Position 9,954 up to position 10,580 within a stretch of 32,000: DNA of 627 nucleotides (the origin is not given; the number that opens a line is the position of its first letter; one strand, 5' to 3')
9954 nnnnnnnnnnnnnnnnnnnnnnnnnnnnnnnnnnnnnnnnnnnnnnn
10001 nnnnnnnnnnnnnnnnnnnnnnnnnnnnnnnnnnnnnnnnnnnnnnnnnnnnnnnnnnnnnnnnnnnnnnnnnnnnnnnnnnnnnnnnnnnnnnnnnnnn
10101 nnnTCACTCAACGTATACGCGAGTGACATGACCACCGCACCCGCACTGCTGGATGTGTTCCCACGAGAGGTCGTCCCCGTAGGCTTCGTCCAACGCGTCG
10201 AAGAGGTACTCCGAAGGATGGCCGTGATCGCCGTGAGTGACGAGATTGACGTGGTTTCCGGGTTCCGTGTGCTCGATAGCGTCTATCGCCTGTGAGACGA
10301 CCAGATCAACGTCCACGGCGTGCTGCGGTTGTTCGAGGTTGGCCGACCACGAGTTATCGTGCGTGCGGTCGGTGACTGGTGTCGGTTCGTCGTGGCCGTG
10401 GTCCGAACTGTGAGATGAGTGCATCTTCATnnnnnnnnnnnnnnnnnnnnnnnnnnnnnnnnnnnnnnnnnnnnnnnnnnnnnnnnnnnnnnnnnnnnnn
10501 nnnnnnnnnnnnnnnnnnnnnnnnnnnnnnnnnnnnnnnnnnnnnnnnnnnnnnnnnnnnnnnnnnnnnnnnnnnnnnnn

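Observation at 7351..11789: Uncharacterised radical SAM/SPASM + His-rich CGCGG-motif protein module, with paired DUF2249s, a cupredoxin and a 12-TM membrane protein, inside the NirK/qNor island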

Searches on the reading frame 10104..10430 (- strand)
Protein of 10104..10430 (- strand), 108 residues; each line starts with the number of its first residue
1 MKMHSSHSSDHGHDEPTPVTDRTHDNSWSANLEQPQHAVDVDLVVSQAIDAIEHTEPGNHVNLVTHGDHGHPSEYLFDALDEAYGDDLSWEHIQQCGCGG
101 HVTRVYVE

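Call 3: search_protein_families(library=ncbifam, proteins=[window:10104-10430:-], max_evalue=0.01)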
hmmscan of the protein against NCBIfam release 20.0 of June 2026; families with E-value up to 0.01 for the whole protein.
window:10104-10430:- (108 aa): 1 family
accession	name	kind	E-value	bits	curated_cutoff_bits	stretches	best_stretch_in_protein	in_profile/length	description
TIGR03995.2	target_X_rSAM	equivalog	5.5e-41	138.9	70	1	25-107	1-83/83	CGCGG family putative rSAM-modified RiPP protein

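Call 4: search_protein_families(library=pfam, proteins=[window:10104-10430:-], max_evalue=0.01)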
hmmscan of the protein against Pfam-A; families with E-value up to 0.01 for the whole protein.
window:10104-10430:- (108 aa): 0 families

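Call 10: find_encoding_contigs(protein=window:10104-10430:-, flank=10000, max_places=6)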
Protein window:10104-10430:- (108 aa): 1 contig read that carries it; 1 place shown.
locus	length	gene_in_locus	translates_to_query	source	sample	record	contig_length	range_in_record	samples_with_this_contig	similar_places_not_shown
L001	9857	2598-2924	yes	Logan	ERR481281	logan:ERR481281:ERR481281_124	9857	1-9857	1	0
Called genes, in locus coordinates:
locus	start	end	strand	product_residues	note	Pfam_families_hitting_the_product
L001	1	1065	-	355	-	?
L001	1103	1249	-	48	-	-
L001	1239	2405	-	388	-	-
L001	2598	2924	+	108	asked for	PF26005:rSAM_target_put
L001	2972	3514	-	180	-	PF00127:Copper-bind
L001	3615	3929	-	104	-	PF00745:GlutR_dimer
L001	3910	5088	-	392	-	PF04055:Radical_SAM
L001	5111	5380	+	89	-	PF10006:DUF2249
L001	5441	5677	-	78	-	PF10006:DUF2249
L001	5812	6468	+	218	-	PF04967:HTH_10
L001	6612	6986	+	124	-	PF12840:HTH_20, PF09339:HTH_IclR (faint)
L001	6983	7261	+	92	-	PF24365:DUF7521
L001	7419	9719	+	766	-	PF22085:NorB_cytochrome_c-like, PF00115:COX1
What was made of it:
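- Checked: CGCGG protein 10104-10430(-): it scores 138.9 bits on TIGR03995 (cut-off 70) (call 3) and matches PF26005 (call 10).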

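Call 11: find_homologous_proteins(query=window:10104-10430:-, max_evalue=0.001)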
Query window:10104-10430:- (108 aa): 1027 proteins with E <= 0.001 among 1028 candidates; the best 120 are listed.
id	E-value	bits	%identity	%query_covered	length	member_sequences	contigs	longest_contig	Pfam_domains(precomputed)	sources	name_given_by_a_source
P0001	1.8e-65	236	97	100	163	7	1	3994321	PF26005.1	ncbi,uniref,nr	ncbi:CGCGG family rSAM-modified RiPP protein [Halogeometricum borinquense]|uniref:CGCGG family rSAM-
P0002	1.1e-51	192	79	98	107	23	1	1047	PF26005.1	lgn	-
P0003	4.9e-50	187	77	97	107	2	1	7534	PF26005.1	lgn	-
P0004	1.0e-49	186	79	97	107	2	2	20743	PF26005.1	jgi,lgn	jgi:putative CGCGG family rSAM target protein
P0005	1.5e-49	185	79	98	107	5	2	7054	PF26005.1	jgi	jgi:putative CGCGG family rSAM target protein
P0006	2.5e-48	181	76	98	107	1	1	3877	PF26005.1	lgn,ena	-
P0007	3.2e-48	181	79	94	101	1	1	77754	PF26005.1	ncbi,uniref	ncbi:CGCGG family rSAM-modified RiPP protein [Halobium palmae]|uniref:CGCGG family rSAM-modified RiP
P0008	4.5e-48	180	75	98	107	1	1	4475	PF26005.1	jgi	jgi:putative CGCGG family rSAM target protein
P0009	7.8e-48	180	76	98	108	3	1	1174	PF26005.1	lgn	-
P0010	9.4e-48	179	73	97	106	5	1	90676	PF26005.1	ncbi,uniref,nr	ncbi:CGCGG family putative rSAM-modified RiPP protein [Halobellus rufus]|uniref:CGCGG family putativ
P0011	1.6e-46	175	75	95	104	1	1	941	PF26005.1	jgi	jgi:putative CGCGG family rSAM target protein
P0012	2.2e-46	175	75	94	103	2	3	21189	PF26005.1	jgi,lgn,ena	jgi:putative CGCGG family rSAM target protein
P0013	2.8e-46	175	75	94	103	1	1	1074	PF26005.1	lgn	-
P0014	4.1e-46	174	74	94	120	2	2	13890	PF26005.1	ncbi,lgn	-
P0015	5.3e-46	174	75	97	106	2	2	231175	PF26005.1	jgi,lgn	-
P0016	1.1e-45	173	75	95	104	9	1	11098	PF26005.1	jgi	-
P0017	1.4e-45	172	75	94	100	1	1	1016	PF26005.1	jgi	jgi:putative CGCGG family rSAM target protein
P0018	7.0e-45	170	74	88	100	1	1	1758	PF26005.1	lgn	-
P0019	1.0e-44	170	77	90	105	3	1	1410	PF26005.1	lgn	-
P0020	1.5e-44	169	70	98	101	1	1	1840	PF26005.1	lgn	-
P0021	4.5e-44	167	72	99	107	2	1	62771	PF26005.1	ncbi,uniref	ncbi:CGCGG family rSAM-modified RiPP protein (plasmid) [Halobacterium sp. MBLA0001]|uniref:CGCGG fam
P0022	5.8e-44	167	75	93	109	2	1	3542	PF26005.1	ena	-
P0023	6.8e-44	167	69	96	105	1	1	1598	PF26005.1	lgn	-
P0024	7.1e-44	167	71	98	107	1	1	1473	PF26005.1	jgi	-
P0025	7.7e-44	167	68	97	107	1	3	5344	PF26005.1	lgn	-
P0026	8.2e-44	167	75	90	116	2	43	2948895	PF26005.1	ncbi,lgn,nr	ncbi:CGCGG family rSAM-modified RiPP protein [Haloferax mediterranei ATCC 33500]|nr:CGCGG family rSA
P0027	1.1e-43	166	68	94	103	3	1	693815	PF26005.1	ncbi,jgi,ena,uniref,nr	ncbi:CGCGG family putative rSAM-modified RiPP protein [Natronoarchaeum rubrum]|uniref:CGCGG family p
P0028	1.4e-43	166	70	97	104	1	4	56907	PF26005.1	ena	-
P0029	1.6e-43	166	66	98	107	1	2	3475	PF26005.1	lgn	-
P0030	1.7e-43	166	78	84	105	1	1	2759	PF26005.1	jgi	jgi:putative CGCGG family rSAM target protein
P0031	2.2e-43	165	72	95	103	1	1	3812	PF26005.1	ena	-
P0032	2.2e-43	165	72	94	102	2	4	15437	PF26005.1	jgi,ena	-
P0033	3.1e-43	165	73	98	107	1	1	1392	PF26005.1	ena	-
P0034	3.5e-43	165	70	94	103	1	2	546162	PF26005.1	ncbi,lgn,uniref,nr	ncbi:putative rSAM target protein, CGCGG family [Natronoarchaeum philippinense]|uniref:Putative rSAM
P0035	5.3e-43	164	75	88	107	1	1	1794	PF26005.1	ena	-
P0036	6.3e-43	164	75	88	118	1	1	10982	PF26005.1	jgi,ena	-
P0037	7.0e-43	164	68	98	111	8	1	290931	PF26005.1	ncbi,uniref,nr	ncbi:CGCGG family putative rSAM-modified RiPP protein [Halobellus captivus]|uniref:CGCGG family puta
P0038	7.3e-43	164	77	84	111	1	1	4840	PF26005.1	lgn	-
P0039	8.9e-43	163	74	88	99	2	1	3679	PF26005.1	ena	-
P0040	9.6e-43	163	69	96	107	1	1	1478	PF26005.1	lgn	-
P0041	1.7e-42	162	69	90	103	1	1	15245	PF26005.1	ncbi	ncbi:MAG: CGCGG family rSAM-modified RiPP protein [Haloferacaceae archaeon]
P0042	2.2e-42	162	72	90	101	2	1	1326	PF26005.1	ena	-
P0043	3.1e-42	161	73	89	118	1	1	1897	PF26005.1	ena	-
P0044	3.3e-42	161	71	88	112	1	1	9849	PF26005.1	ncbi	ncbi:MAG: CGCGG family rSAM-modified RiPP protein [Halobacteriaceae archaeon]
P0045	4.8e-42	161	71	83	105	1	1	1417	PF26005.1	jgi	jgi:putative CGCGG family rSAM target protein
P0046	4.9e-42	161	73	89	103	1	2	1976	PF26005.1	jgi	jgi:putative CGCGG family rSAM target protein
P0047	6.2e-42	161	67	93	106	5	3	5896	PF26005.1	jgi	jgi:putative CGCGG family rSAM target protein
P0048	6.4e-42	160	71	89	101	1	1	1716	PF26005.1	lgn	-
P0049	7.9e-42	160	65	95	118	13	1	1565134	PF26005.1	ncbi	-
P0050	8.1e-42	160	68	98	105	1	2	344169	PF26005.1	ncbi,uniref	ncbi:CGCGG family putative rSAM-modified RiPP protein [Halobaculum sp. D14]|uniref:CGCGG family puta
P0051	8.3e-42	160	73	91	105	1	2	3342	PF26005.1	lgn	-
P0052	9.2e-42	160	72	90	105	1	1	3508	PF26005.1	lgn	-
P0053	1.1e-41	160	71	88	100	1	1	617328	PF26005.1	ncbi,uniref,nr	ncbi:CGCGG family putative rSAM-modified RiPP protein [Halomarina pelagica]|uniref:CGCGG family puta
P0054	1.2e-41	160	73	87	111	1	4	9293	PF26005.1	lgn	-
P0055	1.3e-41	160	71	90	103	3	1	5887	PF26005.1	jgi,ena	jgi:putative CGCGG family rSAM target protein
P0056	1.6e-41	159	71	88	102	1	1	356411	PF26005.1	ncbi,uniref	ncbi:CGCGG family rSAM-modified RiPP protein [Halobacterium yunchengense]|uniref:CGCGG family putati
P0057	1.7e-41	159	67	93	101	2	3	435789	PF26005.1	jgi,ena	-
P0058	2.0e-41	159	69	87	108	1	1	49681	PF26005.1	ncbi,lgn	ncbi:MAG: CGCGG family rSAM-modified RiPP protein [Halopenitus sp.]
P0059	2.6e-41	159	74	83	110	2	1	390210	PF26005.1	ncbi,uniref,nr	ncbi:CGCGG family putative rSAM-modified RiPP protein [Halorussus ruber]|uniref:CGCGG family putativ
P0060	2.7e-41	158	67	98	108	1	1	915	PF26005.1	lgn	-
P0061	3.1e-41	158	71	91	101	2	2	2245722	PF26005.1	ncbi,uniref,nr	ncbi:CGCGG family putative rSAM-modified RiPP protein [Haloarcula laminariae]|uniref:CGCGG family pu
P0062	3.2e-41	158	66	93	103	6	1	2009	PF26005.1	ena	-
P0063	3.3e-41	158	71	88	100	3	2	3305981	PF26005.1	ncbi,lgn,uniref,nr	ncbi:CGCGG family putative rSAM-modified RiPP protein [Halococcus saccharolyticus]|uniref:CGCGG fami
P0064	3.4e-41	158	65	96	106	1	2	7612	PF26005.1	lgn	-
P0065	3.5e-41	158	72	89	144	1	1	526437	PF26005.1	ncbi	-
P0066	3.5e-41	158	76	84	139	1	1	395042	PF26005.1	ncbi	-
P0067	3.6e-41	158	72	89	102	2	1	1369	PF26005.1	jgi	jgi:putative CGCGG family rSAM target protein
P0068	3.6e-41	158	67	93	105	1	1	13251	PF26005.1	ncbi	ncbi:MAG: CGCGG family rSAM-modified RiPP protein [Haloarculaceae archaeon]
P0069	3.6e-41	158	70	89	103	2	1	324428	PF26005.1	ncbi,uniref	ncbi:CGCGG family putative rSAM-modified RiPP protein [Halosimplex halobium]|uniref:CGCGG family put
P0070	4.1e-41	158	70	89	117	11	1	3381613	PF26005.1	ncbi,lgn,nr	ncbi:hypothetical protein BV210_15405 [Halorientalis sp. IM1011]|nr:hypothetical protein BV210_15405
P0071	4.1e-41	158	68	95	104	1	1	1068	PF26005.1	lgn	-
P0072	4.2e-41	158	66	95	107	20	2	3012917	PF26005.1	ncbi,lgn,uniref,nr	ncbi:hypothetical protein C457_16192 [Haloferax prahovense DSM 18310]|uniref:CGCGG family rSAM-modif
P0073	4.9e-41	158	71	89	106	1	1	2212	PF26005.1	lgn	-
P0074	5.1e-41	158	65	94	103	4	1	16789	PF26005.1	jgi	-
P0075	5.5e-41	157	69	88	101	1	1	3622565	PF26005.1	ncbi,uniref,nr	ncbi:CGCGG family rSAM-modified RiPP protein [Salinilacihabitans rarus]|uniref:CGCGG family putative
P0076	5.5e-41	157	71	84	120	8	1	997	PF26005.1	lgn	-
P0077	5.6e-41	157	75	84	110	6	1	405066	PF26005.1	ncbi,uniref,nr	ncbi:CGCGG family rSAM-modified RiPP protein [Halorussus sp. MSC15.2]|uniref:CGCGG family putative r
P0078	6.2e-41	157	70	94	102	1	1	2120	PF26005.1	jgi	jgi:putative CGCGG family rSAM target protein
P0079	7.3e-41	157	73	84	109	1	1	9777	PF26005.1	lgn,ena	-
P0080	7.4e-41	157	66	94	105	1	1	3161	PF26005.1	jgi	jgi:putative CGCGG family rSAM target protein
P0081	8.2e-41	157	69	94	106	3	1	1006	PF26005.1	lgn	-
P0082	8.2e-41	157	72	88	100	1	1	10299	PF26005.1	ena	-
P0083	8.3e-41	157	70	95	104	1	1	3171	PF26005.1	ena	-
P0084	8.4e-41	157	70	83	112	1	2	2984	PF26005.1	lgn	-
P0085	8.4e-41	157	70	96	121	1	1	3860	PF26005.1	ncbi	-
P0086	8.5e-41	157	69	89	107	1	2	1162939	PF26005.1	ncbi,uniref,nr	ncbi:CGCGG family rSAM-modified RiPP protein [Halomarina halobia]|uniref:CGCGG family rSAM-modified 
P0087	1.1e-40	157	70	95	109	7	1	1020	PF26005.1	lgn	-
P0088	1.1e-40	157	70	95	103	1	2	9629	PF26005.1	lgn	-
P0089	1.1e-40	157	73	88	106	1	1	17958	PF26005.1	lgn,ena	-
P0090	1.2e-40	156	71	89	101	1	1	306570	PF26005.1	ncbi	ncbi:CGCGG family putative rSAM-modified RiPP protein [Haladaptatus sp. NG-SE-30]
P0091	1.2e-40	156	65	93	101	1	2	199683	PF26005.1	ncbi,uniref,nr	ncbi:CGCGG family putative rSAM-modified RiPP protein [Halolamina salifodinae]|uniref:Putative CGCGG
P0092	1.2e-40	156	68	92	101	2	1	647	PF26005.1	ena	-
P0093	1.2e-40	156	63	98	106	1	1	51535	PF26005.1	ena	-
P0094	1.2e-40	156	76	83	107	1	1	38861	PF26005.1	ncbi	ncbi:MAG: CGCGG family rSAM-modified RiPP protein [Haloferacaceae archaeon]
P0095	1.3e-40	156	70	93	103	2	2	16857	PF26005.1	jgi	jgi:putative CGCGG family rSAM target protein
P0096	1.3e-40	156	66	98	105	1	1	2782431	PF26005.1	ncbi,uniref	ncbi:CGCGG family rSAM-modified RiPP protein [Haladaptatus sp. DJG-WS-42]|uniref:CGCGG family putati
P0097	1.4e-40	156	70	94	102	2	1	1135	PF26005.1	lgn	-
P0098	1.5e-40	156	73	84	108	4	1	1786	PF26005.1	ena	-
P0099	1.7e-40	156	64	98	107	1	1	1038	PF26005.1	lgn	-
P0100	1.8e-40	156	67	96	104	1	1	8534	PF26005.1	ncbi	ncbi:MAG: CGCGG family rSAM-modified RiPP protein [Salinigranum sp.]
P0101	1.8e-40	156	70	92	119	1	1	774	PF26005.1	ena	-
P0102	2.1e-40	156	69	96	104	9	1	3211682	PF26005.1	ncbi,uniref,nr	ncbi:CGCGG family rSAM-modified RiPP protein [Natronomonas halophila]|uniref:CGCGG family putative r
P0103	2.2e-40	156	66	96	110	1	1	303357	PF26005.1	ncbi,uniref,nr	ncbi:CGCGG family putative rSAM-modified RiPP protein [Halorussus pelagicus]|uniref:CGCGG family put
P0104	2.5e-40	155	69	93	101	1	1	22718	PF26005.1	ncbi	ncbi:MAG: CGCGG family rSAM-modified RiPP protein [Halobacteriaceae archaeon]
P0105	2.6e-40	155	70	85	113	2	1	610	PF26005.1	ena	-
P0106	2.8e-40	155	66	96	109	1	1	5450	PF26005.1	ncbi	ncbi:MAG: CGCGG family rSAM-modified RiPP protein [Halobacteriales archaeon]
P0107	2.9e-40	155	65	98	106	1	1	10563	PF26005.1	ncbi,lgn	ncbi:MAG: CGCGG family rSAM-modified RiPP protein [Haloarculaceae archaeon]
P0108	3.0e-40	155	66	98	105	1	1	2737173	PF26005.1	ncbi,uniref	ncbi:CGCGG family putative rSAM-modified RiPP protein [Haladaptatus sp. ZSTT2]|uniref:CGCGG family p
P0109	3.2e-40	155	70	93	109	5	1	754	PF26005.1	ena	-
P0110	3.3e-40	155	70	88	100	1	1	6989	PF26005.1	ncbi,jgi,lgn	-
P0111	3.6e-40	155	74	84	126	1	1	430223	PF26005.1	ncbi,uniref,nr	ncbi:CGCGG family rSAM-modified RiPP protein [Halorussus lipolyticus]|uniref:CGCGG family putative r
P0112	3.7e-40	155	70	88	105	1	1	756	PF26005.1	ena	-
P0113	3.8e-40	155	64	98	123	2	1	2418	PF26005.1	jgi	jgi:putative CGCGG family rSAM target protein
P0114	4.0e-40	155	72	91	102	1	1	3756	PF26005.1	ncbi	ncbi:MAG: CGCGG family rSAM-modified RiPP protein [Haloferacaceae archaeon]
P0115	4.0e-40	155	63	100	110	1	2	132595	PF26005.1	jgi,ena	-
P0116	4.3e-40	155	65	96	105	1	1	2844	PF26005.1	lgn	-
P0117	4.3e-40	155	66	95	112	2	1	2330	PF26005.1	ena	-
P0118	4.6e-40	155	70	87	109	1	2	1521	PF26005.1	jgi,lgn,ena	-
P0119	4.6e-40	154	69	95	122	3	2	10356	PF26005.1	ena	-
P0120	4.8e-40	154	69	89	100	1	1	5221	PF26005.1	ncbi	ncbi:MAG: CGCGG family rSAM-modified RiPP protein [Haloarculaceae archaeon]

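Call 13: search_protein_families(library=pfam, proteins=[window:10104-10430:-], max_evalue=10)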
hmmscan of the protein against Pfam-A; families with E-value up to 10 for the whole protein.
window:10104-10430:- (108 aa): 1 family
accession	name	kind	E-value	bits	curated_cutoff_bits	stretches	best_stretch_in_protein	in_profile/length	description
PF00754.31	F5_F8_type_C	-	0.2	12.2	28.2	1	8-59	5-57/127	F5/8 type C domain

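Call 24: search_protein_representatives(protein=window:10104-10430:-)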
Query: 108 residues. Proteins with E-value up to 0.001 (for the whole library): 103; up to 1e-10: 66; up to 1e-30: 5. The best 103 are listed.
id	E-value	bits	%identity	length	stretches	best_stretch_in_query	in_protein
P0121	7.4e-39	149.0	62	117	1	4-107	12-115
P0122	1.2e-37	145.0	71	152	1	6-99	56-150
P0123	4.2e-35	136.9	64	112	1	11-107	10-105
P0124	5.5e-34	133.3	61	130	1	12-108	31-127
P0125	1.4e-31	125.5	60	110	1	12-108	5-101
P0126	3.3e-29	117.8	60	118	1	23-108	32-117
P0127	4.4e-29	117.5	63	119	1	12-107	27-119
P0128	1.3e-27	112.7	55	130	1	11-108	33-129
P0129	1.7e-27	112.4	56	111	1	19-107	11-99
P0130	1.0e-26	109.8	65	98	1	33-108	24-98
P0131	1.0e-26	109.8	80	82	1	45-108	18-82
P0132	2.1e-26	108.8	55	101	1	17-108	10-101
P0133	4.2e-26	107.9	69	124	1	6-80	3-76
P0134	6.5e-26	107.2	65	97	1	40-107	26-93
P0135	1.6e-25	106.0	58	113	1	19-108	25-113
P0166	4.3e-15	72.4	41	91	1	24-106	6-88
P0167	5.0e-15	72.2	41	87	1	25-106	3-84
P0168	1.1e-14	71.1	40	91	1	25-105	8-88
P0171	3.4e-14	69.5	47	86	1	26-106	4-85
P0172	3.8e-14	69.3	41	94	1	24-106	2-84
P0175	1.6e-13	67.3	42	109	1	26-106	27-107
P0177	9.9e-13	64.8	44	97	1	25-106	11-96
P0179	3.1e-12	63.2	45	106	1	27-106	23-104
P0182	1.5e-11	60.9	43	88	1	26-107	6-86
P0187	1.4e-10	57.8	38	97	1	22-106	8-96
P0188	2.0e-10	57.3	44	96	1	25-106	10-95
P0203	1.1e-07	48.5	38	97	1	26-107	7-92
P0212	7.6e-06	42.6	33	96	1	24-105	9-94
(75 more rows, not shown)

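Call 28: find_related_loci(query=A1, collection=genome_contigs, flank=10000)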
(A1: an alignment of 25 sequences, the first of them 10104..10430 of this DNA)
Query A1 (108 aa) in genome_contigs; peptide patterns used: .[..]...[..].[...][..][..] (x = any residue, [..] = any of these).
351 stretches matched a pattern; 341 encode a relative of the query (tblastn E <= 1e-3); the best 80 are kept; 80 distinct loci.
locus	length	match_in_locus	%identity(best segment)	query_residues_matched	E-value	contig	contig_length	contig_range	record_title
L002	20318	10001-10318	73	2-107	1e-50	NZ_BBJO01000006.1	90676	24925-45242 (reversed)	Halobellus rufus strain CBA1103, whole genome shotgun sequence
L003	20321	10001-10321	75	3-108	6e-51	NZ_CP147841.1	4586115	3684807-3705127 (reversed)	Salinirubellus litoreus strain SYNS196 chromosome, complete genome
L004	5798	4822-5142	74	2-107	1e-49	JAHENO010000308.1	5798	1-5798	MAG: Haloarculaceae archaeon isolate BinSanityLC-kmean-bin_18-bin_0-refined_0 c_000003213021, whole genome shotgun seque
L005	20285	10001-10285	82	15-108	6e-50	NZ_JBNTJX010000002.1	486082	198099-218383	Halobaculum sp. EA56 EA56_scaffold2, whole genome shotgun sequence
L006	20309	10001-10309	75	6-108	9e-48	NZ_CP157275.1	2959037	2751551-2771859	Halobaculum rarum strain QDC11 chromosome, complete genome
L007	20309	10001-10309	73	6-108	3e-47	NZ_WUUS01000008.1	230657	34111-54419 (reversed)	Halobaculum saliterrae strain WSA2 Ga0216325_108, whole genome shotgun sequence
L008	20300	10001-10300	70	9-108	6e-47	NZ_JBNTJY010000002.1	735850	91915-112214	Halolamina sp. C58 C58_scaffold2, whole genome shotgun sequence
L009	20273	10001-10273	76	18-108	3e-46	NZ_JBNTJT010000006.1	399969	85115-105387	Halorussus sp. AFM4 AFM4_scaffold6, whole genome shotgun sequence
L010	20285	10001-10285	73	13-107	3e-46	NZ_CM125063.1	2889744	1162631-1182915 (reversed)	Halococcus morrhuae DSM 1307 chromosome, whole genome shotgun sequence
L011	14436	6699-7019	65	2-108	1e-45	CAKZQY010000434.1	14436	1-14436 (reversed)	MAG TPA_asm: uncultured Halobacteria archaeon isolate ERR2683608_bin.7_CONCOCT_v1.1_MAG genome assembly, contig: ERZ1034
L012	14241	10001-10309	67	5-107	2e-45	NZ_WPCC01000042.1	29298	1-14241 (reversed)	Natronomonas sp. CBA1123 contig6, whole genome shotgun sequence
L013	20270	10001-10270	76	18-107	2e-45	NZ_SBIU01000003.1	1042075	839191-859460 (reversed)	Halorussus halobius strain HD8-83 Scaffold2_1, whole genome shotgun sequence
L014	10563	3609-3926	65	3-108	2e-45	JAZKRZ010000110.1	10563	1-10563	MAG: Haloarculaceae archaeon isolate NA-0cm_bin.4 NODE_1974_length_10563_cov_6.744766, whole genome shotgun sequence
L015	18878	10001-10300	67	9-108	5e-45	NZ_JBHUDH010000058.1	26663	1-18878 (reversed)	Halolamina salina strain CGMCC 1.12285 platanus_K_21_77_58, whole genome shotgun sequence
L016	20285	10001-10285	72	13-107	2e-44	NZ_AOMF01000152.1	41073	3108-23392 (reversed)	Halococcus thailandensis JCM 13552 contig_152, whole genome shotgun sequence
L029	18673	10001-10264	76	18-107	2e-43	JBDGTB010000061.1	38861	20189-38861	MAG: Haloferacaceae archaeon isolate DAL-WCL_28_69C4R c_000000000633, whole genome shotgun sequence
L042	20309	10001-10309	64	2-108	4e-42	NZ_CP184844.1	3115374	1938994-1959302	Haloarcula sp. NS06 chromosome 1, complete sequence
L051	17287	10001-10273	67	18-108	2e-41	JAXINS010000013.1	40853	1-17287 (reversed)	MAG: Candidatus Chewarchaeum aethiopicum isolate DAL-9Gt_70_90C3R c_000000000274, whole genome shotgun sequence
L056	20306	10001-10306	64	6-108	5e-41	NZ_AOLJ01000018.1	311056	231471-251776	Haloferax gibbonsii ATCC 33959 contig_18, whole genome shotgun sequence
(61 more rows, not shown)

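Call 36: find_encoding_contigs(protein=P0167, flank=8000, max_places=4)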
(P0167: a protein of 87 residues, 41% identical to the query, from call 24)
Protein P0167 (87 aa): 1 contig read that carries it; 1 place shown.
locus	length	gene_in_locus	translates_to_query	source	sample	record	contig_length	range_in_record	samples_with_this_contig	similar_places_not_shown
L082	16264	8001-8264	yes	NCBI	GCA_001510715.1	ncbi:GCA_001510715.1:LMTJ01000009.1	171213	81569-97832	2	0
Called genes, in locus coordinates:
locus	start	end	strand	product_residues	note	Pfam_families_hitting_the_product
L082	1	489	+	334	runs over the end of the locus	PF19300:BPD_transp_1_N, PF00528:BPD_transp_1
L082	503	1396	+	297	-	PF12911:OppC_N, PF00528:BPD_transp_1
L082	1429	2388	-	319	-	PF00126:HTH_1, PF03466:LysR_substrate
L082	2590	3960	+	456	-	PF14535:AMP-binding_C_2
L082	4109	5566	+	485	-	PF00324:AA_permease, PF13520:AA_permease_2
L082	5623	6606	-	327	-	PF00478:IMPDH, PF01070:FMN_dh (faint), PF03060:NMO (weak), PF00977:His_biosynth (faint)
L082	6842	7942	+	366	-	PF01212:Beta_elim_lyase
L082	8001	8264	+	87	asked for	PF26005:rSAM_target_put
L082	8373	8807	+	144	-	PF05974:DUF892 (weak), PF00210:Ferritin (weak), PF09537:DUF2383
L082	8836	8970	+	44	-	-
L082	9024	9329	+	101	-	PF01910:Thiamine_BP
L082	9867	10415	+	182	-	-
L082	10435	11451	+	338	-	-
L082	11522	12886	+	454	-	PF04389:Peptidase_M28, PF01546:Peptidase_M20, PF05343:Peptidase_M42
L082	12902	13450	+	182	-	-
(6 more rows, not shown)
